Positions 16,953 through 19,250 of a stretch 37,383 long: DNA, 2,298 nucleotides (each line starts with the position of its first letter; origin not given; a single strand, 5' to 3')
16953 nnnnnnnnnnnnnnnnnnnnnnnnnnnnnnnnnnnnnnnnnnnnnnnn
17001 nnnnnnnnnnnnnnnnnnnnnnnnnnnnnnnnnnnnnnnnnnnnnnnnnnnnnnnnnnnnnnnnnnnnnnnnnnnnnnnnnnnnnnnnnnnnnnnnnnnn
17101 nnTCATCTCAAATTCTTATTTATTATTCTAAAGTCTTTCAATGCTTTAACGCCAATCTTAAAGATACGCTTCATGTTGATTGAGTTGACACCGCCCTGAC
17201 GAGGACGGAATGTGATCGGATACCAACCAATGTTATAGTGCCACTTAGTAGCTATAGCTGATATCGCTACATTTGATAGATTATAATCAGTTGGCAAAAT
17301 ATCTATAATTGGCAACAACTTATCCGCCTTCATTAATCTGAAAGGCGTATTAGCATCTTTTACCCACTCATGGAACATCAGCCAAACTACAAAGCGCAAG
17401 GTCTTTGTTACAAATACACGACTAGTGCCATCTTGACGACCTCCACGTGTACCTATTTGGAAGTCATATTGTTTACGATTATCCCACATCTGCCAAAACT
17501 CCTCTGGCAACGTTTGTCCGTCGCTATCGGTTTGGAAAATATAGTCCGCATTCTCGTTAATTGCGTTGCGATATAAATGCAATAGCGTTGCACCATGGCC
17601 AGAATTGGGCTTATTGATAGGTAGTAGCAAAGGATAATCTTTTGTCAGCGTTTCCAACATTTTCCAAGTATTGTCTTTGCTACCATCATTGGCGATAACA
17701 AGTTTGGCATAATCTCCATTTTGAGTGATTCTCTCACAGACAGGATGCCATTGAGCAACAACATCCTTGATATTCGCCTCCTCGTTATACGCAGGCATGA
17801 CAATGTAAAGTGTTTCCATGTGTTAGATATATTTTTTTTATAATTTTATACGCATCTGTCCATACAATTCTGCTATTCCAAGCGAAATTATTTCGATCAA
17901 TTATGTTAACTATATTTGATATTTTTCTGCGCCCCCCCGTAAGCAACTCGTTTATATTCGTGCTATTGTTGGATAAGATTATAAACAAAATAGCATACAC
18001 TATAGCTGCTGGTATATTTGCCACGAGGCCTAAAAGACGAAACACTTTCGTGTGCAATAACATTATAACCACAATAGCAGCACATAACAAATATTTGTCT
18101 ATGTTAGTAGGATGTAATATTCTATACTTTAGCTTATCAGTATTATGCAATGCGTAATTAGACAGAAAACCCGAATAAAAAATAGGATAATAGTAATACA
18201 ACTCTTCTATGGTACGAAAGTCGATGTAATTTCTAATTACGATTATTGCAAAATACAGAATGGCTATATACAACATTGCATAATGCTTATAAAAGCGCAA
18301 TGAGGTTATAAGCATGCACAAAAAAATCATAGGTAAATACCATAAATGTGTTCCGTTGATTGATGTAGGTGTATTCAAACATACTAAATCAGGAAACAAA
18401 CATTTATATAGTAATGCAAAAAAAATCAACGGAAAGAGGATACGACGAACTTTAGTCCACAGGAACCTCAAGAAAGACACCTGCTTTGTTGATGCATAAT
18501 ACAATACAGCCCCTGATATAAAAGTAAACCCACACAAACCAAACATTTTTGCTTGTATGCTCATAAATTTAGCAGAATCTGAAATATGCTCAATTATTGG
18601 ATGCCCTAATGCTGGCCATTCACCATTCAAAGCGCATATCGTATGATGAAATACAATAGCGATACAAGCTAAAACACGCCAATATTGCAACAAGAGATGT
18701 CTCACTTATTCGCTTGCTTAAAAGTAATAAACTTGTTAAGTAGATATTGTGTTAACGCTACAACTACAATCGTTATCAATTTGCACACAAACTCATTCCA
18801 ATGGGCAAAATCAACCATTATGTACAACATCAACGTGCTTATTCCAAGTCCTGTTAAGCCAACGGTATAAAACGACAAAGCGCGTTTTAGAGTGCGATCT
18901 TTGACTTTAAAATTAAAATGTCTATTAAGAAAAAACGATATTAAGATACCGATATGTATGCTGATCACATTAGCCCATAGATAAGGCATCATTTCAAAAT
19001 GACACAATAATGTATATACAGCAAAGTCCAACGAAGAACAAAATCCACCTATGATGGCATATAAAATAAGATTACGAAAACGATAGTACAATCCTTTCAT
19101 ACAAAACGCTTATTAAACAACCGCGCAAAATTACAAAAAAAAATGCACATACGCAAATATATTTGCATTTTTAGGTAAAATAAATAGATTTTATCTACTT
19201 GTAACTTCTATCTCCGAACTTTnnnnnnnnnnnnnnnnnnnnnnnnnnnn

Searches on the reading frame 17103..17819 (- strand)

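Call 36: search_protein_families(library=pfam, proteins=[window:17103-17819:-], max_evalue=0.01)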
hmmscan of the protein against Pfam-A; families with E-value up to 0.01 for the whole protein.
window:17103-17819:- (238 aa): 1 family
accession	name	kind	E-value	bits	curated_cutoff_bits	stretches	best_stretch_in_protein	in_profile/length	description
PF00535.33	Glycos_transf_2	-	9.7e-14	52.1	23.3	1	6-138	2-128/168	Glycosyl transferase family 2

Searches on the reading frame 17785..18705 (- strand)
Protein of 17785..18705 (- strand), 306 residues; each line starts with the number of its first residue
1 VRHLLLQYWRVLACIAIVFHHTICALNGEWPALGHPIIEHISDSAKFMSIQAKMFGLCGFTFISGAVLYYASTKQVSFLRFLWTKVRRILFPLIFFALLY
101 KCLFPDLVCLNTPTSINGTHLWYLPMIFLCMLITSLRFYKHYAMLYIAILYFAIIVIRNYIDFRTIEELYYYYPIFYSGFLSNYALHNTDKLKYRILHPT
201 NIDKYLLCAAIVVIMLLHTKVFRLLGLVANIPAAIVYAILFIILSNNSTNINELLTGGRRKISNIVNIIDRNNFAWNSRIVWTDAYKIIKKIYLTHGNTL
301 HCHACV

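Call 36: search_protein_families(library=pfam, proteins=[window:17785-18705:-], max_evalue=0.01)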
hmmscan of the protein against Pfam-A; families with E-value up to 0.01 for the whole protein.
window:17785-18705:- (306 aa): 1 family
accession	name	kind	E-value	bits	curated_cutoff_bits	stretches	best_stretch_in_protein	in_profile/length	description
PF01757.29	Acyl_transf_3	-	1.9e-12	47.3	31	1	6-250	4-265/326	Acyltransferase domain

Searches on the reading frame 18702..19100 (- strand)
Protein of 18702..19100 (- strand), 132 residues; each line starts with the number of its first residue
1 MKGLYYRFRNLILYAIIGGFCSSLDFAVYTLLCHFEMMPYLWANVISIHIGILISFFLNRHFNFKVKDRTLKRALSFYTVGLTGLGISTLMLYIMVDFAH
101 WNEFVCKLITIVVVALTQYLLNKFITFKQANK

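Call 35: search_protein_families(library=pfam, proteins=[window:18702-19100:-], max_evalue=0.01)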
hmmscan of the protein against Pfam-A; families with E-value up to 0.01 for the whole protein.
window:18702-19100:- (132 aa): 1 family
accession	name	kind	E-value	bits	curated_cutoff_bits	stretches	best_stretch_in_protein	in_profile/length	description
PF04138.20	GtrA_DPMS_TM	-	6.9e-25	88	26.1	1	14-127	2-117/117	GtrA/DPMS, transmembrane domain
